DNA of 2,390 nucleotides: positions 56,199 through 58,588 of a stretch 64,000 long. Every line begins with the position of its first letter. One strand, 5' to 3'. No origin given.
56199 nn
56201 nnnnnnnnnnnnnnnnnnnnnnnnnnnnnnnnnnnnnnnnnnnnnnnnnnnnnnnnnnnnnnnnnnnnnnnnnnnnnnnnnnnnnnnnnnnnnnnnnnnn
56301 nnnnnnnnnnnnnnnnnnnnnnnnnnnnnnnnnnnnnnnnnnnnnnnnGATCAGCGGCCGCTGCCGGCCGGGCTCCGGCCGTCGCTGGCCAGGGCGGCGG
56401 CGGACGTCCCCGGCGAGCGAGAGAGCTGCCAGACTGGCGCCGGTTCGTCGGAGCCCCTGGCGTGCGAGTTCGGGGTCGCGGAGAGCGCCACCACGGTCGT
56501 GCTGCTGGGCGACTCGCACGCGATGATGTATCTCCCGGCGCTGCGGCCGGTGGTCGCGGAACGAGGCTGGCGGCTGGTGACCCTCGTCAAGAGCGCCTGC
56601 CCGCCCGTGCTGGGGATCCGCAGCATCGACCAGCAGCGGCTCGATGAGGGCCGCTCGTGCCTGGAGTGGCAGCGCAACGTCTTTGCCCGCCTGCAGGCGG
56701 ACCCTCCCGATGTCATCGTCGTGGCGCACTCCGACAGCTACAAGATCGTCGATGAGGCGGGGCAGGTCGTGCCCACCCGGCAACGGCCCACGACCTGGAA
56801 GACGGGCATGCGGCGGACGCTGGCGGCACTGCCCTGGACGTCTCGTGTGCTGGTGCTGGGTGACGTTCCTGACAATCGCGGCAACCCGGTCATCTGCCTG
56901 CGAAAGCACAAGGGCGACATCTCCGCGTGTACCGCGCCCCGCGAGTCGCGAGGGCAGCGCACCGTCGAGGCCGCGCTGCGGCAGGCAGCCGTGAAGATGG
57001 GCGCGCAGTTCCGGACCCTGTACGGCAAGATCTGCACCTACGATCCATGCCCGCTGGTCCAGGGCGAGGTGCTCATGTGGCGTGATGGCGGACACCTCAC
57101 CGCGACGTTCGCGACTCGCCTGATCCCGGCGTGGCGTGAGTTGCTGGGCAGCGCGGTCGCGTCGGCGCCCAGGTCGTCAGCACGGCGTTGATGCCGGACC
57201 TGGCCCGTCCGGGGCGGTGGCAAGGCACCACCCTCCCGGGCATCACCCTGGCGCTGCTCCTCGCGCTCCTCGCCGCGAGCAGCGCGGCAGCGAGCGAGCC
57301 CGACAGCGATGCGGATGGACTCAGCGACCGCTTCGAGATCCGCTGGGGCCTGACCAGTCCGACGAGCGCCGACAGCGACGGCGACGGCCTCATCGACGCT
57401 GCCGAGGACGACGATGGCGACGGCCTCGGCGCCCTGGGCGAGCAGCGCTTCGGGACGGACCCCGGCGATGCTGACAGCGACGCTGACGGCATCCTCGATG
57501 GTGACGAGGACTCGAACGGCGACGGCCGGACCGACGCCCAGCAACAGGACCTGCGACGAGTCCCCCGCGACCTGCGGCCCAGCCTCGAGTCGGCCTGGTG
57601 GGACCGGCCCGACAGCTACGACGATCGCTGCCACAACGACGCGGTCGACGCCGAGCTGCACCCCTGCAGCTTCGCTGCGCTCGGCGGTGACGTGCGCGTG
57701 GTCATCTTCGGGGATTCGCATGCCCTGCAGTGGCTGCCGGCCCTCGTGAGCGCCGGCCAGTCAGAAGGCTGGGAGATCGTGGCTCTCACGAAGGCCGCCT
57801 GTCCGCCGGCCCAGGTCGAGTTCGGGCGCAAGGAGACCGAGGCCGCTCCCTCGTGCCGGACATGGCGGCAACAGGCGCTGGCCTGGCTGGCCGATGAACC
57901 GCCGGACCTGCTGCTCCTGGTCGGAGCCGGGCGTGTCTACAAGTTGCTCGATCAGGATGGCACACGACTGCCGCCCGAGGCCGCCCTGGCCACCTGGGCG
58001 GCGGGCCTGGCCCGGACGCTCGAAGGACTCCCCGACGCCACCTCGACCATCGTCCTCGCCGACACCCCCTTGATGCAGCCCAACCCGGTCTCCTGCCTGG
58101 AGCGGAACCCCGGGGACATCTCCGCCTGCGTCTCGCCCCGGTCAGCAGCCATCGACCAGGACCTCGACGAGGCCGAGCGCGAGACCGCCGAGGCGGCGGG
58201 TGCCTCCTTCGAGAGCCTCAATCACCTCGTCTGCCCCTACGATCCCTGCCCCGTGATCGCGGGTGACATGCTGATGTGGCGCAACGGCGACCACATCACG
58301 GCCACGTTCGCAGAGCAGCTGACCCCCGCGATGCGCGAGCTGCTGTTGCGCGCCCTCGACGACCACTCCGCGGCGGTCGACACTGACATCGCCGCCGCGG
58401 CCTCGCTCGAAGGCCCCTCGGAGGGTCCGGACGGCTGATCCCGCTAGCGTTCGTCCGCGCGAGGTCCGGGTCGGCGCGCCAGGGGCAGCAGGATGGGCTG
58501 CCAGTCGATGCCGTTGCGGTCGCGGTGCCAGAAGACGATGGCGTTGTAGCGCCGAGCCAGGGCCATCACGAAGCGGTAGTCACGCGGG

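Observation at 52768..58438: OafA-type O-acetyltransferase followed by three tandem genes for secreted TSP3-repeat / stand-alone SGNH-domain proteins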

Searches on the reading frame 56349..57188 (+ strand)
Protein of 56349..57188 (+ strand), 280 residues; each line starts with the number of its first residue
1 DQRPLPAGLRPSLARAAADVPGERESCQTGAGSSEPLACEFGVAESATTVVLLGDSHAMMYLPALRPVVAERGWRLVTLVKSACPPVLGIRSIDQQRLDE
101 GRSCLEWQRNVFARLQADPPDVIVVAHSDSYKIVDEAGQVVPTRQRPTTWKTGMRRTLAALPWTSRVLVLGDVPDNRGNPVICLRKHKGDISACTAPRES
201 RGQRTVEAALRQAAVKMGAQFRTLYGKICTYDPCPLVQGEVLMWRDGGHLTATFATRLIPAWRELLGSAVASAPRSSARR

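Call 46: search_protein_representatives(protein=window:56349-57188:+)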
Query: 280 residues. Proteins with E-value up to 0.001 (for the whole library): 7883; up to 1e-10: 3808; up to 1e-30: 177. The best 150 are listed.
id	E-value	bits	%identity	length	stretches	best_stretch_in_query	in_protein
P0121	9.5e-124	428.7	37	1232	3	1-267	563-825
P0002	5.8e-110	383.5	61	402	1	1-277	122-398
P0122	2.9e-86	305.8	37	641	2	72-273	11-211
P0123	1.3e-81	290.5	40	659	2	1-266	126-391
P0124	4.8e-76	272.2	50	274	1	35-271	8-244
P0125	1.1e-66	241.6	45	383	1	1-267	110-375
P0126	2.7e-66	240.2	34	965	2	5-265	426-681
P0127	5.3e-63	229.5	43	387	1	1-268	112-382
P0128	6.6e-63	229.1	50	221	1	53-270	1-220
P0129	2.1e-56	207.8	51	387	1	16-204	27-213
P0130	5.5e-55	203.2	53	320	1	98-275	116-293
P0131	5.5e-54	199.9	41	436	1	4-274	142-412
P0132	9.9e-54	199.0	40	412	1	1-266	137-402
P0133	1.2e-53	198.8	40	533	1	1-266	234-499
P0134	1.2e-53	198.8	42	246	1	38-268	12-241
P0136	2.4e-52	194.5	32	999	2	5-259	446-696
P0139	3.0e-50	187.6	39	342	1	4-275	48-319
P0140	3.7e-50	187.3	38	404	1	1-271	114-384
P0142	4.7e-48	180.4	37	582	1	1-270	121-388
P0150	2.6e-44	168.1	36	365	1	1-268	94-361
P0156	3.5e-42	161.2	31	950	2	9-266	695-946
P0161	4.0e-41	157.7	37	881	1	4-274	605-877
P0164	2.1e-40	155.3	36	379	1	6-261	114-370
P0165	2.6e-40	155.0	31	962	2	19-258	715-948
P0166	3.2e-40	154.7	36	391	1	1-280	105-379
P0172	1.0e-38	149.8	38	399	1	1-259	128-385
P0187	1.6e-37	145.8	36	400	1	1-273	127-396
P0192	7.0e-37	143.8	38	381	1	1-258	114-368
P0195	1.3e-36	142.9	36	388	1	3-271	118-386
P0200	8.9e-36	140.1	34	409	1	1-278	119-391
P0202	1.5e-35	139.4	35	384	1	4-274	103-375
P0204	2.2e-35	138.9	38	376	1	5-272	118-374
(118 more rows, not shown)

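Call 47: search_protein_families(library=pfam, proteins=[P0121, P0126, P0136, P0156, P0133, P0131, P0139, P0161, P0142, P0150], max_evalue=0.01)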
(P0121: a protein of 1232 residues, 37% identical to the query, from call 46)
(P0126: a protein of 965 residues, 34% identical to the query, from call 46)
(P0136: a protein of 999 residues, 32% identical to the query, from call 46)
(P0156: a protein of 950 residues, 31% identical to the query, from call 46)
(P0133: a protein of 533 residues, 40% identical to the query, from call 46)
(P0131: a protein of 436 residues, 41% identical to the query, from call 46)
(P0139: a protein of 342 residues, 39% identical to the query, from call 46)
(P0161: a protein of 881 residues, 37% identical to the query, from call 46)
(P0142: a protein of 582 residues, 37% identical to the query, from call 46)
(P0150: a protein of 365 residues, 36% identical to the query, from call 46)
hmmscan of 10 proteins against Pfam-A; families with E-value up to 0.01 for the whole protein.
P0121 (1232 aa): 2 families
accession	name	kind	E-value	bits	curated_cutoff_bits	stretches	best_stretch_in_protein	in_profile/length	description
PF19040.6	SGNH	-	6.5e-90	301.6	27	3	158-394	2-246/248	SGNH domain (fused to AT3 domains)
PF18884.5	TSP3_bac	-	2.2e-06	27.9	25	2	860-878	1-19/22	Bacterial TSP3 repeat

P0126 (965 aa): 2 families
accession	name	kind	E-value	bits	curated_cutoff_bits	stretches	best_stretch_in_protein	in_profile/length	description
PF19040.6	SGNH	-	5.2e-66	223.3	27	2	449-679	2-247/248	SGNH domain (fused to AT3 domains)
PF01757.29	Acyl_transf_3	-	8.3e-28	97.8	31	1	13-342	3-323/326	Acyltransferase domain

P0136 (999 aa): 3 families
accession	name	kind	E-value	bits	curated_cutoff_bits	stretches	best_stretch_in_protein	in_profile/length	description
PF19040.6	SGNH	-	5.9e-59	200.2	27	2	469-698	2-245/248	SGNH domain (fused to AT3 domains)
PF01757.29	Acyl_transf_3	-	1.2e-31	110.5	31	1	27-352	3-319/326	Acyltransferase domain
PF07786.18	HGSNAT_cat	-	0.0087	16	22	1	222-326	118-222/222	Heparan-alpha-glucosaminide N-acetyltransferase, catalytic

P0156 (950 aa): 2 families
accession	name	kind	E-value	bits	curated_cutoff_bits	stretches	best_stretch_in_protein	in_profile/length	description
PF19040.6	SGNH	-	1.5e-66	225.1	27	2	714-943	2-247/248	SGNH domain (fused to AT3 domains)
PF01757.29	Acyl_transf_3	-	1.9e-28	99.9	31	1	11-340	3-301/326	Acyltransferase domain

P0133 (533 aa): 2 families
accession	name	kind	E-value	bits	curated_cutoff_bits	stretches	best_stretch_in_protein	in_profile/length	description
PF19040.6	SGNH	-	4.5e-31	108.9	27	1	261-496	2-247/248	SGNH domain (fused to AT3 domains)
PF18884.5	TSP3_bac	-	2.2e-05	24.6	25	1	152-163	1-12/22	Bacterial TSP3 repeat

P0131 (436 aa): 1 family
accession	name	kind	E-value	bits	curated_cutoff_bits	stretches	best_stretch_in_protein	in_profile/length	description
PF19040.6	SGNH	-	4.6e-29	102.3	27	1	166-401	2-247/248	SGNH domain (fused to AT3 domains)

P0139 (342 aa): 1 family
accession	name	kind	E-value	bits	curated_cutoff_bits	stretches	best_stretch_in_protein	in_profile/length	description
PF19040.6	SGNH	-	2.5e-28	99.9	27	1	79-307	10-247/248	SGNH domain (fused to AT3 domains)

P0161 (881 aa): 2 families
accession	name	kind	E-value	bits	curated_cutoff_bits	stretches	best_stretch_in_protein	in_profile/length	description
PF19040.6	SGNH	-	2.8e-36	125.9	27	1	629-866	2-247/248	SGNH domain (fused to AT3 domains)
PF01757.29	Acyl_transf_3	-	1.5e-30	106.8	31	1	176-501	3-322/326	Acyltransferase domain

P0142 (582 aa): 3 families
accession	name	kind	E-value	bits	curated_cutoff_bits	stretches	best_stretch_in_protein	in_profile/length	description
PF19040.6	SGNH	-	7.6e-35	121.2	27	1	147-381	2-247/248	SGNH domain (fused to AT3 domains)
PF13473.12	Cupredoxin_1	-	2.1e-05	24.9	27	1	405-445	19-59/104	Cupredoxin-like domain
PF18884.5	TSP3_bac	-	0.0056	17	25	1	39-52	1-14/22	Bacterial TSP3 repeat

P0150 (365 aa): 2 families
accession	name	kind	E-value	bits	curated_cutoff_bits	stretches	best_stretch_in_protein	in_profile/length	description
PF19040.6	SGNH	-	5.7e-30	105.3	27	1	121-356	2-247/248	SGNH domain (fused to AT3 domains)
PF18884.5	TSP3_bac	-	3e-06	27.4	25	0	47-67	1-21/22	Bacterial TSP3 repeat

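Call 48: list_cluster_members(proteins=[P0126, P0136, P0156, P0165, P0121, P0133, P0131, P0139, P0150, P0125])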
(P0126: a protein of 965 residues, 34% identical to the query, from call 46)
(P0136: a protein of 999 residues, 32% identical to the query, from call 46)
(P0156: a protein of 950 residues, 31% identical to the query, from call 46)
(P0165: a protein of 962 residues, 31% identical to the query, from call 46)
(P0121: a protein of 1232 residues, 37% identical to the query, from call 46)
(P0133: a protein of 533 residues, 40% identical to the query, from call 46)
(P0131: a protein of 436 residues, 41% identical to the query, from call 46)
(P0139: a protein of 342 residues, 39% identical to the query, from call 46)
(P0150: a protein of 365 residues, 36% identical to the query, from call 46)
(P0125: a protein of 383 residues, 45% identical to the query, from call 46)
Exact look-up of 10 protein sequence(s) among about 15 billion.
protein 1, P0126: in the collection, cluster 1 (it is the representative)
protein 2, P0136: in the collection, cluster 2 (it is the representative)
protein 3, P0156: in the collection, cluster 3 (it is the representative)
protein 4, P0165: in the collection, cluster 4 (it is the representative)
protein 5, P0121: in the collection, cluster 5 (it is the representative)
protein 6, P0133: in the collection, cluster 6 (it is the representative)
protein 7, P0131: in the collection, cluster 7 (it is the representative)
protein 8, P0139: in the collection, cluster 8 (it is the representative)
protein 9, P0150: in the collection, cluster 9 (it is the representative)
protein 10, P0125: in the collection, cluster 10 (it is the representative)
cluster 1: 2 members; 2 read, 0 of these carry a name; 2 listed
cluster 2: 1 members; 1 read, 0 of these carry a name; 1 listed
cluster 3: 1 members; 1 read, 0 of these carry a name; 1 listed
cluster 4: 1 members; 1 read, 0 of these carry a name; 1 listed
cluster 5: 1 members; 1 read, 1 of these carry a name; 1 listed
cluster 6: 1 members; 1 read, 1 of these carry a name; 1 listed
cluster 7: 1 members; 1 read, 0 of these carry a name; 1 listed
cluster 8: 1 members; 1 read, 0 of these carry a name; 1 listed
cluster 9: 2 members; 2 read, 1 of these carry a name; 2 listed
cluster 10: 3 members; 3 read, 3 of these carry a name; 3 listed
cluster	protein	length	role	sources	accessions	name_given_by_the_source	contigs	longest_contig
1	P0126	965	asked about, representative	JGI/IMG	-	-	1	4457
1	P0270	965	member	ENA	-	-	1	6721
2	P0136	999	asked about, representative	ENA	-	-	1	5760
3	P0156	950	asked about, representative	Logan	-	-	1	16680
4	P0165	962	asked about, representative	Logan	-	-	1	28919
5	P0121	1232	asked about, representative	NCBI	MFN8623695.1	MAG: SGNH hydrolase domain-containing protein [Chloroflexota bacterium]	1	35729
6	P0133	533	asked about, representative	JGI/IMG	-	SGNH domain (fused to AT3 domains)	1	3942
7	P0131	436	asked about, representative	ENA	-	-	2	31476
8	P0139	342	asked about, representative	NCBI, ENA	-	-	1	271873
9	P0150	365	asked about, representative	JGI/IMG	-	hypothetical protein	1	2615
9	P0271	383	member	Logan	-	-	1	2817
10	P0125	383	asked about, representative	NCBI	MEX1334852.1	MAG: SGNH hydrolase domain-containing protein [Candidatus Limnocylindrales bacterium]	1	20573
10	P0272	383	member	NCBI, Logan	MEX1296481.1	MAG: SGNH hydrolase domain-containing protein [Candidatus Limnocylindrales bacterium]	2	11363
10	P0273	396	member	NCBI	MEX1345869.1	MAG: SGNH hydrolase domain-containing protein, partial [Candidatus Limnocylindrales ...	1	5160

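Call 49: find_encoding_contigs(protein=P0165, flank=8000, max_places=1)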
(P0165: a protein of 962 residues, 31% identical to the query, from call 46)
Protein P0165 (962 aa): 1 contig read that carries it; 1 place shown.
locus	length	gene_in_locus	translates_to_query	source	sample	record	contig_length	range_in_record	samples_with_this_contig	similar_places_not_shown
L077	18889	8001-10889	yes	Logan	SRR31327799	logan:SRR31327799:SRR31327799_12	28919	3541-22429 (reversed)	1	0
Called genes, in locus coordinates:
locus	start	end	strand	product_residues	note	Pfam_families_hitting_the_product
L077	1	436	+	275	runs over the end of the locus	PF01061:ABC2_membrane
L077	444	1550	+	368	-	PF00005:ABC_tran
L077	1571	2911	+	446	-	PF13578:Methyltransf_24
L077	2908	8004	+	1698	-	PF00535:Glycos_transf_2, PF10111:Glyco_tranf_2_2 (faint), PF13641:Glyco_tranf_2_3 (weak), PF13524:Glyco_trans_1_2 (faint), PF00535:Glycos_transf_2, PF13641:Glyco_tranf_2_3, PF13692:Glyco_trans_1_4 (weak)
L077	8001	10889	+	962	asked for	PF01757:Acyl_transf_3, PF19040:SGNH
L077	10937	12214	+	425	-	PF03721:UDPG_MGDP_dh_N, PF00984:UDPG_MGDP_dh, PF03720:UDPG_MGDP_dh_C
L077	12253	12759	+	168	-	-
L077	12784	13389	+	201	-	PF13489:Methyltransf_23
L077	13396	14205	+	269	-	PF04230:PS_pyruv_trans (weak)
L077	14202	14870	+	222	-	-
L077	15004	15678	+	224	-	PF03567:Sulfotransfer_2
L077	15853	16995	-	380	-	PF02350:Epimerase_2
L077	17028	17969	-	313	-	PF01012:ETF, PF00766:ETF_alpha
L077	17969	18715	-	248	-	PF01012:ETF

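Call 67: list_cluster_members(proteins=[P0140, P0164, P0166, P0172, P0187, P0192, P0195, P0200, P0202, P0204])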
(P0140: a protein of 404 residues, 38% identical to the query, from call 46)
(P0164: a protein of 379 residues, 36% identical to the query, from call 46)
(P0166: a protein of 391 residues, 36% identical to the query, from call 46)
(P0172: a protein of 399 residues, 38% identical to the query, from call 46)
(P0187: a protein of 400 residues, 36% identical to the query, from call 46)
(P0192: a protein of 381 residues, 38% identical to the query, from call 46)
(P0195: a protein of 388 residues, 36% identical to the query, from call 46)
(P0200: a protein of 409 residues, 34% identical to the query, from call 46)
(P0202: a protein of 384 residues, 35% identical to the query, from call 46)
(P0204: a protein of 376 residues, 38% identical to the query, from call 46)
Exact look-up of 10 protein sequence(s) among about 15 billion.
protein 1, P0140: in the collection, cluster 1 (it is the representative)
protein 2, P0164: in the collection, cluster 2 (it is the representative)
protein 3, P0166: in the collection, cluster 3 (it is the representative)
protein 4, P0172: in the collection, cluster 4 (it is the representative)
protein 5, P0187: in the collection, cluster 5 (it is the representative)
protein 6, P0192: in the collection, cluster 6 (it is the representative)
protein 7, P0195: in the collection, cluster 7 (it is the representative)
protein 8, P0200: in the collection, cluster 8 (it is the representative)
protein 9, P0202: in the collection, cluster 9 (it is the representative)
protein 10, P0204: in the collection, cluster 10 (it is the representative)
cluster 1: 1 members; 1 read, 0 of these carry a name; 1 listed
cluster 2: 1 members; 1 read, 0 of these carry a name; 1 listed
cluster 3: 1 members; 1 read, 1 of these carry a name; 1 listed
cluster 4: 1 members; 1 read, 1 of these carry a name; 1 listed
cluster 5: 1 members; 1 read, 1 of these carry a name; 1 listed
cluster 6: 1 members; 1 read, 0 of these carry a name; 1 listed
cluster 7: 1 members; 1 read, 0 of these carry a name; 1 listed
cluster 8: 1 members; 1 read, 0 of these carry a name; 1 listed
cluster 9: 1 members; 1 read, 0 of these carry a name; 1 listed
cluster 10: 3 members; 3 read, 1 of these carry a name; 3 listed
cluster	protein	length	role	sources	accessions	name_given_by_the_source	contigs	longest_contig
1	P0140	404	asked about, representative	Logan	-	-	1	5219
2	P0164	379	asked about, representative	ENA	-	-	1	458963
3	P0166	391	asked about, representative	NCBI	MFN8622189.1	MAG: SGNH hydrolase domain-containing protein [Chloroflexota bacterium]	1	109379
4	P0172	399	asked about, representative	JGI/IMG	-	hypothetical protein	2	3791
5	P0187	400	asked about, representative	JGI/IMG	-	hypothetical protein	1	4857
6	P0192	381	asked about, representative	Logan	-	-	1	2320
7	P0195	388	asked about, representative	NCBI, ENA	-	-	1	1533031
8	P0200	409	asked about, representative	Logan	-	-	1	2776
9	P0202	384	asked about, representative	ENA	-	-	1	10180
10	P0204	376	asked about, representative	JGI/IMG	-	hypothetical protein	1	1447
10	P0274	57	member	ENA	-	-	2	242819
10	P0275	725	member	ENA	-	-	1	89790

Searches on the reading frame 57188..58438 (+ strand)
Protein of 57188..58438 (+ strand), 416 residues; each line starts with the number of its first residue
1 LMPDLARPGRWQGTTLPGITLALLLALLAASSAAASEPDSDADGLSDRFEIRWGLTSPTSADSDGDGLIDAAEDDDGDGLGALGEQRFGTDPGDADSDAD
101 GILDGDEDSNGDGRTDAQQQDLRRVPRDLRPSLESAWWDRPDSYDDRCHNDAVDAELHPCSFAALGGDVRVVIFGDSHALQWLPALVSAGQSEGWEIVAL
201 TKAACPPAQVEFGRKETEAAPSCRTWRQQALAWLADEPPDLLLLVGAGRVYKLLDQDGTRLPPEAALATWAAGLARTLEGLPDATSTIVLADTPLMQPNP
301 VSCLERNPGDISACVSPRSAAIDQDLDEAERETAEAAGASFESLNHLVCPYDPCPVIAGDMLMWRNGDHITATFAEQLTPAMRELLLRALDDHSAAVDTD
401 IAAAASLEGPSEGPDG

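Call 5: search_protein_families(library=pfam, proteins=[window:57188-58438:+], max_evalue=0.01)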
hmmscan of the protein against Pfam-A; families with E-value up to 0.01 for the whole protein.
window:57188-58438:+ (416 aa): 1 family
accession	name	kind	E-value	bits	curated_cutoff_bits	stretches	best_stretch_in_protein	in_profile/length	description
PF19040.6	SGNH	-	6e-27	95.4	27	1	147-383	1-247/248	SGNH domain (fused to AT3 domains)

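Call 64: search_protein_families(library=ncbifam, proteins=[window:57188-58438:+], max_evalue=0.01)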
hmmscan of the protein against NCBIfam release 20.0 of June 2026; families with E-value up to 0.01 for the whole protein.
window:57188-58438:+ (416 aa): 2 families
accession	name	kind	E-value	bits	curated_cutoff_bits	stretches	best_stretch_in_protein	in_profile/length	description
NF058601.1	ActlTfSucTMsmeg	equivalog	7.3e-19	67.6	1275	1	123-381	458-711/723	acetyltransferase SucT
NF033765.2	gliding_CglD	equivalog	1.2e-09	36.6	400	2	32-84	259-310/1124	adventurous gliding motility lipoprotein CglD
